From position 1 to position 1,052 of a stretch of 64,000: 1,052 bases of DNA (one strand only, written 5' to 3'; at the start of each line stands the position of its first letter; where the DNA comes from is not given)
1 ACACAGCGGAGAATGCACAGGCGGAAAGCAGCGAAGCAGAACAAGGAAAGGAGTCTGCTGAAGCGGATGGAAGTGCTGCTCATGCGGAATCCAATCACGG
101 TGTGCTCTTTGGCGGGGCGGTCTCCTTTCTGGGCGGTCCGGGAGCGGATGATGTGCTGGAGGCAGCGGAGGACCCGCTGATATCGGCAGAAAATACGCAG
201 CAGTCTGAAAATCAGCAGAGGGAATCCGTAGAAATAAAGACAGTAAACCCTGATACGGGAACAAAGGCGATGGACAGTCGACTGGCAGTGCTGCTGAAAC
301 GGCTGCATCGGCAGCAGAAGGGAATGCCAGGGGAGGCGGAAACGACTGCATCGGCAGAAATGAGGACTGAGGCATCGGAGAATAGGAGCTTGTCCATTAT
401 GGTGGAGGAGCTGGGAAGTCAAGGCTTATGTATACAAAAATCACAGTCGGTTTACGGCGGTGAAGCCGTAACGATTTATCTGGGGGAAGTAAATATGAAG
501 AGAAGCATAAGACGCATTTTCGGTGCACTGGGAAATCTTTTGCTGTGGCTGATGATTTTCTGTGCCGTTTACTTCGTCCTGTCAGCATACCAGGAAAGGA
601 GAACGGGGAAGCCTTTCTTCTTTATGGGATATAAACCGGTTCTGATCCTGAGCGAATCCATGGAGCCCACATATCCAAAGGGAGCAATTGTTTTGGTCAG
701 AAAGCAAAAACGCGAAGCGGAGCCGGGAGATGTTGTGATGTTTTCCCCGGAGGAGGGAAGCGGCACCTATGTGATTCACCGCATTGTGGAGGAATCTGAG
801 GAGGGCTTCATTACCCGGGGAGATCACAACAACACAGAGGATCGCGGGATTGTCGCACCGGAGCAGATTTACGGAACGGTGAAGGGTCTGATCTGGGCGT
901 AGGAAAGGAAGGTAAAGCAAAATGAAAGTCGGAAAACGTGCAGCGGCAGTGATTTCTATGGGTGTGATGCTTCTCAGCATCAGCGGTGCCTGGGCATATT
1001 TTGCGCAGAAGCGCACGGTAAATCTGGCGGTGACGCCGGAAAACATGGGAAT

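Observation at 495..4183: SipW-processed TasA-like fibre/pilus operon with two pilin-like and two accessory genes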

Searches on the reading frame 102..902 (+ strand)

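Call 4: search_protein_families(library=pfam, proteins=[window:102-902:+], max_evalue=1)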
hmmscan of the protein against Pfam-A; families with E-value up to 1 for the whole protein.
window:102-902:+ (266 aa): 4 families
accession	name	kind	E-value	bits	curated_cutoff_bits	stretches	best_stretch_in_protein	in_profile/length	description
PF10502.14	Peptidase_S26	-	2.2e-07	31.4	22.9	1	177-229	23-78/168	Signal peptidase, peptidase S26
PF00717.28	Peptidase_S24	-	5.2e-06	26.6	23.3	1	184-231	42-85/116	Peptidase S24-like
PF08203.16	RNA_polI_A14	-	0.061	13.9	25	1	29-92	32-94/117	Yeast RNA polymerase I subunit RPA14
PF24227.1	DUF7443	-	0.11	12.6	27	1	193-218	7-33/58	Domain of unknown function (DUF7443)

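Call 5: search_protein_families(library=ncbifam, proteins=[window:102-902:+], max_evalue=1)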
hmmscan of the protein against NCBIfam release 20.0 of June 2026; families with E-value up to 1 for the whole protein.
window:102-902:+ (266 aa): 5 families
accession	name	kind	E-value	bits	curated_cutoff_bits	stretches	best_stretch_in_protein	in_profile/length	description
TIGR02228.1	sigpep_I_arch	equivalog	3e-21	75.9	51.85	1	147-261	10-119/158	signal peptidase I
NF046067.1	SigPepSipWBacil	equivalog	4.8e-15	55.6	190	1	146-263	10-128/189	signal peptidase I SipW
TIGR02754.1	sod_Ni_protease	equivalog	1.5e-07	31.8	63.25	1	184-261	5-89/90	nickel-type superoxide dismutase maturation protease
TIGR02227.1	sigpep_I_bact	equivalog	2.5e-07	30.7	47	1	175-242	18-88/162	signal peptidase I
NF033884.1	conj_TraO_IncI1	equivalog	0.13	11.4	225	1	27-98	88-160/381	conjugal transfer protein TraO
